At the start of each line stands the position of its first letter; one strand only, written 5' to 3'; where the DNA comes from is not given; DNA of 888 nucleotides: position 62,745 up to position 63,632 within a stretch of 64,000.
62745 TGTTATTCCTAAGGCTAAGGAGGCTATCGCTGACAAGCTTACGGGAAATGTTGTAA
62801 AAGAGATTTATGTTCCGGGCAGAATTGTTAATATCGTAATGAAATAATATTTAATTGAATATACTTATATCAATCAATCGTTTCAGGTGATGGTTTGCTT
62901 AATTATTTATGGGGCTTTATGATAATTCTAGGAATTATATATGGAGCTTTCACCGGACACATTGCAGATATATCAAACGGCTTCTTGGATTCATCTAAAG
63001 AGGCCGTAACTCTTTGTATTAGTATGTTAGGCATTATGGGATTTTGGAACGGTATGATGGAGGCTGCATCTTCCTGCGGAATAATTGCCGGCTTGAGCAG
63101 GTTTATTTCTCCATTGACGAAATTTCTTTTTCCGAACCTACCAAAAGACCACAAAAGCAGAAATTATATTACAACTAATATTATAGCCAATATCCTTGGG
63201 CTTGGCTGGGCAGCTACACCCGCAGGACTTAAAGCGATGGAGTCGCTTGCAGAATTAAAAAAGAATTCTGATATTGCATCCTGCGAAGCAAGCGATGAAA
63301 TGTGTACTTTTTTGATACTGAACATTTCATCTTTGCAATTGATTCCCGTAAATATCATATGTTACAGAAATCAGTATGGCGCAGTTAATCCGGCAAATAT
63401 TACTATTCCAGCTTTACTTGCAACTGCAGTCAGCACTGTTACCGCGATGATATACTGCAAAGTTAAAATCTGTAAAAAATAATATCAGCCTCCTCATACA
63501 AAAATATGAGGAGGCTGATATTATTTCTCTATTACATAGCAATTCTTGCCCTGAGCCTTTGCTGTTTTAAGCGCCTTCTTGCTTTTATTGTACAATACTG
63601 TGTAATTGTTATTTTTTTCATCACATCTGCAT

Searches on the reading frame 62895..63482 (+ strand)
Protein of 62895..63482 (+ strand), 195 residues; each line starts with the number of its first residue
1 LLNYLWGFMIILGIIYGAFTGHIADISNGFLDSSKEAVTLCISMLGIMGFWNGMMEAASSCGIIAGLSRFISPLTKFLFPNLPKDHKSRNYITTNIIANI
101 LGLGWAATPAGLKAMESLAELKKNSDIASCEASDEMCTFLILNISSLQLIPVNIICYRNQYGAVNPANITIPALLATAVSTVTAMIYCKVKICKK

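Call 86: search_protein_families(library=pfam, proteins=[window:62895-63482:+], max_evalue=0.001)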
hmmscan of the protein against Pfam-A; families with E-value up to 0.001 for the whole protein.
window:62895-63482:+ (195 aa): 1 family
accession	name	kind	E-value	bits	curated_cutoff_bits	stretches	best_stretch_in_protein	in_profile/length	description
PF07670.19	Gate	-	0.00061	20.6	29.6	1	42-152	2-96/104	Nucleoside recognition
